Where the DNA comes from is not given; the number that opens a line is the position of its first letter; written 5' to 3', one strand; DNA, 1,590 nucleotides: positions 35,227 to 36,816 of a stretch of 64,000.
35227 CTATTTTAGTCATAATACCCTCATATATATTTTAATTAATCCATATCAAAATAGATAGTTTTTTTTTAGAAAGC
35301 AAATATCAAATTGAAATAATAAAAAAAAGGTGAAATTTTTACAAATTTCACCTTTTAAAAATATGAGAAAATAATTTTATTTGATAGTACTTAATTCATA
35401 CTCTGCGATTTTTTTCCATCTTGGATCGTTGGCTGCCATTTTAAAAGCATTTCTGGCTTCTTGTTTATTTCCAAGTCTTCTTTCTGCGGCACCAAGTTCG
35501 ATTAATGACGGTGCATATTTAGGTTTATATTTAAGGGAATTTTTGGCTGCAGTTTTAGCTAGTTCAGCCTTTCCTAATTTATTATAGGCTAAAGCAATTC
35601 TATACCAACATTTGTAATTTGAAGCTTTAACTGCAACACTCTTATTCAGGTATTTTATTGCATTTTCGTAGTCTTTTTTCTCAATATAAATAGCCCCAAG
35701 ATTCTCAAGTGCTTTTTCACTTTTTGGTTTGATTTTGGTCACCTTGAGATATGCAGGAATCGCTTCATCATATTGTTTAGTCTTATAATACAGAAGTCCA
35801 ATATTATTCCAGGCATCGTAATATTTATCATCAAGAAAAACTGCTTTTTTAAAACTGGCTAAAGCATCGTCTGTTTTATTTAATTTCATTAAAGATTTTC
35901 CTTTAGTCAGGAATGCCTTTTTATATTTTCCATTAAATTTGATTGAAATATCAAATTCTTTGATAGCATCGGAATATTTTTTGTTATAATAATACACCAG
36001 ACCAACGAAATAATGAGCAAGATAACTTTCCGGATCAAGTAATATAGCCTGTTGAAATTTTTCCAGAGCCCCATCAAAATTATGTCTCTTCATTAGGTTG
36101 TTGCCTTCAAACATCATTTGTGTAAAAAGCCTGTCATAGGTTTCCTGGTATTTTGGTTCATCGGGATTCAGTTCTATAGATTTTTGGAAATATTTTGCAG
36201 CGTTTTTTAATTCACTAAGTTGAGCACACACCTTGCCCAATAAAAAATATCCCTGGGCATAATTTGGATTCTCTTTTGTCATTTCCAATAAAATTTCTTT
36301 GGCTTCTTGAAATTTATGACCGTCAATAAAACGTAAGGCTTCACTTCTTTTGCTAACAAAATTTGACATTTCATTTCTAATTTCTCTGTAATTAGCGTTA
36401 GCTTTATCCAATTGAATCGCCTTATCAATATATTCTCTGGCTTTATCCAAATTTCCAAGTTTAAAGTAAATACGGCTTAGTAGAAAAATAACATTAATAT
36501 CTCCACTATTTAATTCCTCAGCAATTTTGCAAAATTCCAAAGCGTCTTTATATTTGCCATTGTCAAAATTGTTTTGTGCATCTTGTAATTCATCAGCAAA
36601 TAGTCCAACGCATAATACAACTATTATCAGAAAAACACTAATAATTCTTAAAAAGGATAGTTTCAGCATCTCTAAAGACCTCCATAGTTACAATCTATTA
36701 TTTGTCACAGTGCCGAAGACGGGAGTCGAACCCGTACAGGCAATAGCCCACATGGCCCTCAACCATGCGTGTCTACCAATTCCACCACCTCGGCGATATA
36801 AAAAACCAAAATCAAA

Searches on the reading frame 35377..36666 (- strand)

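Call 19: search_protein_families(library=pfam, proteins=[window:35377-36666:-], max_evalue=0.00001)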
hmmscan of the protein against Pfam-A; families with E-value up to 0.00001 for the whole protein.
window:35377-36666:- (429 aa): 21 families
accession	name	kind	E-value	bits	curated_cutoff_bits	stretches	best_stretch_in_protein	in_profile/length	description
PF07719.23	TPR_2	-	3e-49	161.5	27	2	284-315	2-33/34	Tetratricopeptide repeat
PF00515.34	TPR_1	-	1e-44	149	27.8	2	284-315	2-33/34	Tetratricopeptide repeat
PF13432.12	TPR_16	-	6.5e-44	148.4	32.7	3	253-316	1-64/65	Tetratricopeptide repeat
PF13181.12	TPR_8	-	3.2e-35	117.7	25.7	2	283-315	1-33/34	Tetratricopeptide repeat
PF14559.12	TPR_19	-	5.8e-31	107.1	25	1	34-95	2-63/68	Tetratricopeptide repeat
PF13414.12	TPR_11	-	7.8e-27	93.1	26.8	2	256-296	1-41/42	TPR repeat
PF13424.12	TPR_12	-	4.3e-26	91.3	30.1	1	285-346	5-74/77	Tetratricopeptide repeat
PF13428.12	TPR_14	-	1.5e-22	78.2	23.5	0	61-94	5-38/44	Tetratricopeptide repeat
PF13431.12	TPR_17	-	3.1e-20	71.1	24.4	0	305-337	1-33/34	Tetratricopeptide repeat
PF12895.13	ANAPC3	-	7.1e-20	71.5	27.2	0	296-372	2-77/82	Anaphase-promoting complex, cyclosome, subunit 3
PF23914.1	TPR_CcmH_CycH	-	1.9e-18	67.3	42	1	131-240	44-146/158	Cytochrome c-type biogenesis protein H TPR domain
PF13174.12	TPR_6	-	8.2e-17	61.1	26.3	0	288-316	5-33/33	Tetratricopeptide repeat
PF13176.12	TPR_7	-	3.8e-16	58.2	27.9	0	319-342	1-24/36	Tetratricopeptide repeat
PF13371.12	TPR_9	-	2.2e-15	56.8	35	0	323-371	1-49/73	Tetratricopeptide repeat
PF13374.12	TPR_10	-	2e-12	47.1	27.5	0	287-309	6-28/42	Tetratricopeptide repeat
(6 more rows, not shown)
